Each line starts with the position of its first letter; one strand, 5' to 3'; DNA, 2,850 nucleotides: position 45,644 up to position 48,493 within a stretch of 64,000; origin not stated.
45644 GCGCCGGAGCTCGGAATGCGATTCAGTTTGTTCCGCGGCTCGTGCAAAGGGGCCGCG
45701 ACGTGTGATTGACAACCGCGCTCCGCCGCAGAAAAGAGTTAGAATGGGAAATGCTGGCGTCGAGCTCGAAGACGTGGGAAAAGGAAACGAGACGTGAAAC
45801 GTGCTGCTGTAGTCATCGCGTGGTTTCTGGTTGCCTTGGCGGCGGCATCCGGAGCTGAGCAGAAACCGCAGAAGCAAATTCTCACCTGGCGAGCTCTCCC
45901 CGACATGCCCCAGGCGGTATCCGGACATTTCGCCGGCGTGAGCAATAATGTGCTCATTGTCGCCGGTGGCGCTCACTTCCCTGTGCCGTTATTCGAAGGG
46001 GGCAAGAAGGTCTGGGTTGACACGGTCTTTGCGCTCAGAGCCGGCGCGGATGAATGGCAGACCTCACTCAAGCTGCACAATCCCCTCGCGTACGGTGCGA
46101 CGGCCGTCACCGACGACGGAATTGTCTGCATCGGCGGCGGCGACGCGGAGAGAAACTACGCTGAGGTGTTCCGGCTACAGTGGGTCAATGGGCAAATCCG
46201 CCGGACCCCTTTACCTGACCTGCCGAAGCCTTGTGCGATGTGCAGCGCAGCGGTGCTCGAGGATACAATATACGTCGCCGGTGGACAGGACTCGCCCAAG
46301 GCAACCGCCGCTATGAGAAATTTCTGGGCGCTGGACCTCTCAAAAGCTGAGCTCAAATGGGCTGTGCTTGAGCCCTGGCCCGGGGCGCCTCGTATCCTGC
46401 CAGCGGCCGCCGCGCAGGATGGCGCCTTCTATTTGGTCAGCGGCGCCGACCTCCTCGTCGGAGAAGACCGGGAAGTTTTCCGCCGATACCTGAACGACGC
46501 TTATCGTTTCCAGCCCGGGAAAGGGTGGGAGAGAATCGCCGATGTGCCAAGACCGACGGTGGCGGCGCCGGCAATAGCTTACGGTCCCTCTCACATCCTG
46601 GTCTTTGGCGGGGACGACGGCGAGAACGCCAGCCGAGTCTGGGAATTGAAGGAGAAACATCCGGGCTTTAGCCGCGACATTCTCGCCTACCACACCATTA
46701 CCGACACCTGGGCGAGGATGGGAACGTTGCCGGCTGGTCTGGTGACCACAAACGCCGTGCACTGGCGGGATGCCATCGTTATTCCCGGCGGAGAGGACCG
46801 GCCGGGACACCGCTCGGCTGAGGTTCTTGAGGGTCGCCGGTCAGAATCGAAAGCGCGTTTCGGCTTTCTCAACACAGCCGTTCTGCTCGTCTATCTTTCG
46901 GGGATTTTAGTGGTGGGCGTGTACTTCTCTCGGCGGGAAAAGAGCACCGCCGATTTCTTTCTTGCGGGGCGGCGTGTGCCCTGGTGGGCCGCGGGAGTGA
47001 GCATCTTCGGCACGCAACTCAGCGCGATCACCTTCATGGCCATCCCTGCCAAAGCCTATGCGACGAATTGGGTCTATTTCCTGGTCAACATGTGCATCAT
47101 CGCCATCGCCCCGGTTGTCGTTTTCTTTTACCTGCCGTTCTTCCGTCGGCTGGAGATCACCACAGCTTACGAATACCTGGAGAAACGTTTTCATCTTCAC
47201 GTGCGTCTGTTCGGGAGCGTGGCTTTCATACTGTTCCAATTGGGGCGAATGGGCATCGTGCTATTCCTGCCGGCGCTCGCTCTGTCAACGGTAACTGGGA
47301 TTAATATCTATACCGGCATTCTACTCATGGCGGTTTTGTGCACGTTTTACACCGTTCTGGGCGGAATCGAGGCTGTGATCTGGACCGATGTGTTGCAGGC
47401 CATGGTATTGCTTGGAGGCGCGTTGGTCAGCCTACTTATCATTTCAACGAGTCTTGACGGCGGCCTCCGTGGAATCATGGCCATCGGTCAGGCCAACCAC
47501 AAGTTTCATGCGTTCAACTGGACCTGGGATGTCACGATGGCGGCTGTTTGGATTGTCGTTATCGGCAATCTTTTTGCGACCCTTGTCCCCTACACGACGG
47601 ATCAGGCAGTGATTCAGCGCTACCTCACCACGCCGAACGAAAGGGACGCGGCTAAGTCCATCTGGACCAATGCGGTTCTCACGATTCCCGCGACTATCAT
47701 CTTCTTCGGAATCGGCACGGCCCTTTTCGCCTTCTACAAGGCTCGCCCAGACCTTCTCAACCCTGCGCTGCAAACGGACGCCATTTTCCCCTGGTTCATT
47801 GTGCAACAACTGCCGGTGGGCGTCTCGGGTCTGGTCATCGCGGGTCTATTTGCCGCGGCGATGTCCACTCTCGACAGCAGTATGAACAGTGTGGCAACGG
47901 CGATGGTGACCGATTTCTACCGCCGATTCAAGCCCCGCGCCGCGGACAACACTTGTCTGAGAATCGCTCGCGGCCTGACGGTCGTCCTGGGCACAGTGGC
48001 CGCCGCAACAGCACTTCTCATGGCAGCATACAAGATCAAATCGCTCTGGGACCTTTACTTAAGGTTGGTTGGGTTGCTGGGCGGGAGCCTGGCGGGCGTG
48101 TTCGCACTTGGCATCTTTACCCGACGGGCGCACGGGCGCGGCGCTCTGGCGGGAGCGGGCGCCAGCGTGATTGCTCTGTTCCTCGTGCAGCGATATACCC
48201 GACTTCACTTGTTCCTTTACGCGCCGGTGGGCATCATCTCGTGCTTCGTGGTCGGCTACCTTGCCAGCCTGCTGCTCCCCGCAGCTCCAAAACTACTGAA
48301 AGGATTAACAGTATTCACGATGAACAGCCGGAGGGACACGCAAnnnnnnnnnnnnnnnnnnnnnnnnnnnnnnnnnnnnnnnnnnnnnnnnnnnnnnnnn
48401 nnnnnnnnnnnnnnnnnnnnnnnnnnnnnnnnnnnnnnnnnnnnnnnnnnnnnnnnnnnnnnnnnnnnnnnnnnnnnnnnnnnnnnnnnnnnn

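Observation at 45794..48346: NanM-mutarotase::sodium-solute-symporter fusion heading a sialic acid locus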

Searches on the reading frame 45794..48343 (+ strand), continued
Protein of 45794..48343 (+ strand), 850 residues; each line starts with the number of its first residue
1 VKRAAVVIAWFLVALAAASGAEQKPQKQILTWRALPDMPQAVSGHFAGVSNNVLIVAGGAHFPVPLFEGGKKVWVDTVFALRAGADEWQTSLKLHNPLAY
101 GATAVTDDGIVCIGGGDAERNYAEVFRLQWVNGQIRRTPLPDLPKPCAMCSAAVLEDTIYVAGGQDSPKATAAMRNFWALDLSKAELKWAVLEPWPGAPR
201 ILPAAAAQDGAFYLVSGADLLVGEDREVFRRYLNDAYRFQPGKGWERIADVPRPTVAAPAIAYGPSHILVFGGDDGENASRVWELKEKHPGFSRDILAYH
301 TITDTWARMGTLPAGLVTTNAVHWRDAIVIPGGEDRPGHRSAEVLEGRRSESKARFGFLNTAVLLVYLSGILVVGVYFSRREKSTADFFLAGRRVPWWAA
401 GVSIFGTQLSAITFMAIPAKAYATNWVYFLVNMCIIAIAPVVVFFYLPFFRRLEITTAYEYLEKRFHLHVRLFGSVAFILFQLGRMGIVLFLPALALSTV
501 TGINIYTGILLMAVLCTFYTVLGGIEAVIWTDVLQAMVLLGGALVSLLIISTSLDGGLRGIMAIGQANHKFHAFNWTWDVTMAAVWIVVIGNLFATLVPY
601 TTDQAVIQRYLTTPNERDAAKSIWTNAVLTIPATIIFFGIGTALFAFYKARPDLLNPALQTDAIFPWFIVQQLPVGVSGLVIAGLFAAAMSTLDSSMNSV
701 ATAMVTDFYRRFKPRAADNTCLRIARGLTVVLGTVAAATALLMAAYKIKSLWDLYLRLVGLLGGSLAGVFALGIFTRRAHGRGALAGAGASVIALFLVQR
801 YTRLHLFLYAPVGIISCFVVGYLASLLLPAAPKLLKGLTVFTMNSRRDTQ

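Call 36: find_encoding_contigs(protein=P0070, flank=10000, max_places=1)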
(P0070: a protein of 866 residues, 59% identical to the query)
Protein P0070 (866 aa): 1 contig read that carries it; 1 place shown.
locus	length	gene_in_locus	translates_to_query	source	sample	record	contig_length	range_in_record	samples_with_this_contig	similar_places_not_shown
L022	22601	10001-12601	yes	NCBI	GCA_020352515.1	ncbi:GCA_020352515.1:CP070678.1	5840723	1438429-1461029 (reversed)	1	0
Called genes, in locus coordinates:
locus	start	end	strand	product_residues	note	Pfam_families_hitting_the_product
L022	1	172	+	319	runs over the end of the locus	PF03372:Exo_endo_phos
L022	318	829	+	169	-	-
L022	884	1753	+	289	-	PF04072:LCM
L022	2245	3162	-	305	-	PF03009:GDPD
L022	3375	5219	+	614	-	PF06283:ThuA, PF00149:Metallophos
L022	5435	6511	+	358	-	PF06379:RhaT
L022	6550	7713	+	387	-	PF01208:URO-D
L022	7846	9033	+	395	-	PF07221:GlcNAc_2-epim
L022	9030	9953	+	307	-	PF00701:DHDPS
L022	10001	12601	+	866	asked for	PF24996:NANM, PF01344:Kelch_1 (faint), PF13415:Beta-prop_FBX42 (faint), PF24681:Kelch_KLHDC2_KLHL20_DRC7, PF24996:NANM, PF00474:SSF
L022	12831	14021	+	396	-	PF04339:FemAB_like (weak), PF13480:Acetyltransf_6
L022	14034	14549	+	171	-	-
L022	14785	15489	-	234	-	-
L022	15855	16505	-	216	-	PF00258:Flavodoxin_1 (weak), PF03358:FMN_red, PF12724:Flavodoxin_5 (weak)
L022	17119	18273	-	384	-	PF03781:FGE-sulfatase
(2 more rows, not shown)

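Call 37: find_encoding_contigs(protein=P0067, flank=10000, max_places=1)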
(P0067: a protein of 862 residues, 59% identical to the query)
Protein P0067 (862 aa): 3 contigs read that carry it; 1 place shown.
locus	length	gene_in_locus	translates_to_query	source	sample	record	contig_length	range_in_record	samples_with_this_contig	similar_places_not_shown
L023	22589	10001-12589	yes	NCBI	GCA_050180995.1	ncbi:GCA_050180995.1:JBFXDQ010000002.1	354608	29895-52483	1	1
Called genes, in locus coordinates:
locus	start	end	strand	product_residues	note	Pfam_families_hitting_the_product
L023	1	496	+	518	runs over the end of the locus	PF01582:TIR, PF13676:TIR_2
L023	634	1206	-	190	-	PF06114:Peptidase_M78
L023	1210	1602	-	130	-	PF13560:HTH_31, PF12844:HTH_19, PF01381:HTH_3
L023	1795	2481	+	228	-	PF04542:Sigma70_r2, PF08281:Sigma70_r4_2, PF04545:Sigma70_r4 (weak)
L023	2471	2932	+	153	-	-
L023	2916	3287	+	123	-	-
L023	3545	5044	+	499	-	PF00496:SBP_bac_5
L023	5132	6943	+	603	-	PF17899:Peptidase_M61_N, PF05299:Peptidase_M61, PF13180:PDZ_2, PF14685:PDZ_Tricorn (weak), PF17820:PDZ_6 (weak)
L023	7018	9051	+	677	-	PF20308:TPR-S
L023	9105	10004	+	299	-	PF00701:DHDPS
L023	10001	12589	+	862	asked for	PF13415:Beta-prop_FBX42 (faint), PF24996:NANM, PF01344:Kelch_1 (faint), PF07646:Kelch_2 (faint), PF13964:Beta-prop_Calicin (weak), PF24681:Kelch_KLHDC2_KLHL20_DRC7 (weak), PF24996:NANM, PF00474:SSF, +1 more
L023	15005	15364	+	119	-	PF05973:Gp49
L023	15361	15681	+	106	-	PF13744:HTH_37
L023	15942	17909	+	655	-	-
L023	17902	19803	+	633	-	-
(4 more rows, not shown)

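Call 38: find_encoding_contigs(protein=P0048, flank=10000, max_places=1)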
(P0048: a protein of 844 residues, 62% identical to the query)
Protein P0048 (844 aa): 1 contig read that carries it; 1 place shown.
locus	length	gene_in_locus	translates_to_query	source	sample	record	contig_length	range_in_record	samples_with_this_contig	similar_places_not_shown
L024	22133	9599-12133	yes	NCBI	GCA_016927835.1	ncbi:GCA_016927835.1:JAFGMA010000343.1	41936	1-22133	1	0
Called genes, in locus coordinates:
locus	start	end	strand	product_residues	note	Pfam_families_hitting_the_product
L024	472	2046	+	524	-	-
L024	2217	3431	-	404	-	PF04326:SLFN_AlbA_2, PF13749:HATPase_c_4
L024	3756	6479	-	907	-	PF13304:AAA_21 (faint), PF02463:SMC_N (faint), PF13175:AAA_15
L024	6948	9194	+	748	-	PF17678:Glyco_hydro_92N, PF07971:Glyco_hydro_92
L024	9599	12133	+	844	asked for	PF13415:Beta-prop_FBX42 (faint), PF13964:Beta-prop_Calicin (faint), PF24981:Beta-prop_ATRN-LZTR1 (faint), PF24996:NANM, PF01344:Kelch_1 (faint), PF24681:Kelch_KLHDC2_KLHL20_DRC7 (weak), PF24996:NANM, PF00474:SSF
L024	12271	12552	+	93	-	PF05015:HigB-like_toxin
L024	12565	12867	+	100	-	PF01381:HTH_3 (weak)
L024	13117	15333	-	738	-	PF13229:Beta_helix (faint), PF00963:Cohesin (weak), PF13860:FlgD_ig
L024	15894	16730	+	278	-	PF08281:Sigma70_r4_2 (weak)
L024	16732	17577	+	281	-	PF13490:zf-HC2 (weak), PF07719:TPR_2 (faint)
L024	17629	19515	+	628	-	PF22544:HYDIN_VesB_CFA65-like_Ig, PF07610:DUF1573, PF15780:ASH (weak), PF13585:CHU_C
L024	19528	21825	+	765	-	PF11751:PorP_SprF, PF00656:Peptidase_C14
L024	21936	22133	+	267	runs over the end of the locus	-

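Call 44: predict_structure(alignment_id=A1)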
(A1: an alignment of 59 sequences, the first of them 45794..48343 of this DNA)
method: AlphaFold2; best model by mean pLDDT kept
length: 850 residues; sequences in the alignment: 59
mean_pLDDT: 85.9   pTM: 0.84
mean pLDDT of the five models: 85.9, 85.2, 84.4, 83.6, 81.5
residues with pLDDT >= 90: 353; 70-90: 439; 50-70: 46; < 50: 12
segments of 3 or more residues with pLDDT < 50: 18-26, 848-850
pLDDT, mean of each block of 10 residues (from residue 1): 68 54 56 94 96 95 92 95 91 92 94 96 97 93 97 96 96 97 95 96 95 97 91 97 95 96 93 93 92 95 94 94 93 94 92 69 85 78 70 82 76 79 85 83 83 73 85 84 81 77 81 81 78 86 91 89 91 79 82 82 78 84 87 89 94 87 87 86 84 79 73 76 82 86 76 76 83 87 90 88 84 91 89 76 57
secondary structure, 60 per line:
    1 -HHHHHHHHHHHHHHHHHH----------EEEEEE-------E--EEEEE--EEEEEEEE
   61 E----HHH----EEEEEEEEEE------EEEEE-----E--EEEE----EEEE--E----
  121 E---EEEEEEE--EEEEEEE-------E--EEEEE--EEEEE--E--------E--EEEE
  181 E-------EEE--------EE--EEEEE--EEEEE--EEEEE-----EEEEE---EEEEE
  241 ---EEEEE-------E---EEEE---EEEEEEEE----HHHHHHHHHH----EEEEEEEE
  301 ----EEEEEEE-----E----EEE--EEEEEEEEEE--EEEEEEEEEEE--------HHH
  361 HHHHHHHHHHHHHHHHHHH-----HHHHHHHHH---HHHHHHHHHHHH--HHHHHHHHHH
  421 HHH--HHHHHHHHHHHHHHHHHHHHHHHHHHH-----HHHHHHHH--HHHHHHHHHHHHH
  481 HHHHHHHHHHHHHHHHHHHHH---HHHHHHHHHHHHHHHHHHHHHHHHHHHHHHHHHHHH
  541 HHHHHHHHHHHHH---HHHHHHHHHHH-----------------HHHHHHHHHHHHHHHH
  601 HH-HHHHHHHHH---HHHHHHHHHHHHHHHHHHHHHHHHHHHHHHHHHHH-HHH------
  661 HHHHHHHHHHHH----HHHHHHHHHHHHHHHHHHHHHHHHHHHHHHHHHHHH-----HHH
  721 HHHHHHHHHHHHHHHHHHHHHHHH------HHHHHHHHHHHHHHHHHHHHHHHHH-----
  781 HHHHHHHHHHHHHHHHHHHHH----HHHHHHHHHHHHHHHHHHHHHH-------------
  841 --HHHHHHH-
elements in order (helices of 4 or more, strands of 3 or more residues): H2-19 E30-35 E46-50 E53-61 E73-82 E89-93 E102-105 E110-113 E125-131 E134-140 E151-155 E158-162 E177-181 E189-191 E204-208 E211-215 E218-222 E228-232 E236-240 E244-248 E260-263 E267-274 H279-288 E293-300 E305-311 E322-324 E327-336 E339-349 H358-379 H385-393 H397-408 H411-423 H426-452 H458-465 H468-501 H505-553 H557-567 H585-602 H604-612 H616-650 H661-672 H677-712 H718-744 H751-775 H781-801 H806-827 H843-849

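Call 48: fold_search(model_id=the predicted structure, library=pdb)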
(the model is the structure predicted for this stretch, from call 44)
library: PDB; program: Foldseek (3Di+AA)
matches with E <= 10: 987; with E <= 0.001: 447
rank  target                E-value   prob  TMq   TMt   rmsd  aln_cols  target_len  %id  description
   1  5nva                  4.5e-30  1.00  0.53  0.94   2.1       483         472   41  Substrate-bound outward-open state of a Na+-coupled sialic acid symporter reveals a novel Na+-site (released 2018-04-04)
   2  5nv9                  7.4e-30  1.00  0.53  0.93   2.6       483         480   42  Substrate-bound outward-open state of a Na+-coupled sialic acid symporter reveals a novel Na+-site (released 2018-04-04)
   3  7uuy                  5.8e-19  1.00  0.51  0.85   3.2       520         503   24  Structure of the sodium/iodide symporter (NIS) (released 2022-12-21)
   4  7uuz                  8.2e-19  1.00  0.51  0.84   2.5       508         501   24  Structure of the sodium/iodide symporter (NIS) in complex with perrhenate and sodium (released 2022-12-21)
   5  9zfl                  1.3e-18  1.00  0.51  0.83   3.0       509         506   24  Structure of an Engineered Sodium/Iodide Symporter (PF-NIS) (released 2025-12-24)
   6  7uv0                  1.7e-18  1.00  0.50  0.84   2.9       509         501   24  Structure of the sodium/iodide symporter (NIS) in complex with iodide and sodium (released 2022-12-21)
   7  7sl9_A                2.1e-18  1.00  0.50  0.84   3.9       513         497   26  CryoEM structure of SMCT1 (released 2021-12-15)
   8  7wmv_A                2.3e-18  1.00  0.53  0.73   3.9       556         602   21  Structure of human SGLT1-MAP17 complex bound with LX2761 (released 2022-11-16)
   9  8hb0_A                1.3e-17  1.00  0.52  0.74   3.7       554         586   21  Structure of human SGLT2-MAP17 complex with TA1887 (released 2023-11-01)
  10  6n3h_A                5.9e-17  1.00  0.30  0.81   3.1       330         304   20  Crystal structure of Kelch domain of the human NS1 binding protein (released 2018-12-12)
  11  8hg7_A                1.6e-16  1.00  0.52  0.73   4.2       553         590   22  Structure of human SGLT2-MAP17 complex with Sotagliflozin (released 2023-11-15)
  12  8hez_A                1.9e-16  1.00  0.50  0.72   4.3       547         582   21  Structure of human SGLT2-MAP17 complex with Dapagliflozin (released 2023-11-15)
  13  7vsi_A                3.5e-16  1.00  0.51  0.72   5.7       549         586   22  Structure of human SGLT2-MAP17 complex bound with empagliflozin (released 2021-12-15)
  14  9mf0_J                4.5e-16  1.00  0.31  0.77   4.2       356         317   18  Crystal structure of KRAS(GDP) bound to LZTR1(Kelch domain) (released 2025-09-10)
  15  5yy8                  4.7e-16  1.00  0.30  0.86   2.9       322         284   20  Crystal structure of the Kelch domain of human NS1-BP (released 2018-03-14)
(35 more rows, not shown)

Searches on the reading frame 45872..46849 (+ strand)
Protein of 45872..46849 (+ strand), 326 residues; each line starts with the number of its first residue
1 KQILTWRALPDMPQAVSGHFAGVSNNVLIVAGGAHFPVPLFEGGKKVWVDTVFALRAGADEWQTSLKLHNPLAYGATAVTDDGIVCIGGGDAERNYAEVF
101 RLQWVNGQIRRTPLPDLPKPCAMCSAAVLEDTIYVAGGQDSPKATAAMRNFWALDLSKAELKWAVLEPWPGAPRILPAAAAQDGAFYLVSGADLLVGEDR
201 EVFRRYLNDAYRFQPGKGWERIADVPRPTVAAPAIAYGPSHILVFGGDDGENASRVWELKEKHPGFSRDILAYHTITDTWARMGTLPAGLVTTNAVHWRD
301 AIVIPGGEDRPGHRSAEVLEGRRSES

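Call 66: search_protein_representatives(protein=window:45872-46849:+)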
Query: 326 residues. Proteins with E-value up to 0.001 (for the whole library): 3898; up to 1e-10: 1793; up to 1e-30: 617. The best 150 are listed.
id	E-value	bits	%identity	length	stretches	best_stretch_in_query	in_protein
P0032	8.6e-121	419.6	59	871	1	2-322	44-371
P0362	1.7e-120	418.7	56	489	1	4-322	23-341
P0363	8.2e-111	386.8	56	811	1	7-319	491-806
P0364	1.4e-107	376.1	44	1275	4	15-251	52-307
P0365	5.2e-103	361.2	54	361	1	3-319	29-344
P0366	3.0e-101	355.4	55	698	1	1-323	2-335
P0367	5.1e-96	338.2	51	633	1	4-316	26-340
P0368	1.0e-95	337.2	53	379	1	2-318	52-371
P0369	1.2e-95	336.9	50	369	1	6-321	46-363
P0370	3.0e-95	335.6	49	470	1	1-321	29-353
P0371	1.2e-94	333.7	51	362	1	4-321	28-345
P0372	3.3e-94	332.2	52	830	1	4-321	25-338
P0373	7.5e-93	327.8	52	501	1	5-323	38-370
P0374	1.1e-92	327.3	50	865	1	3-319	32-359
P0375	1.3e-89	317.1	49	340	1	5-320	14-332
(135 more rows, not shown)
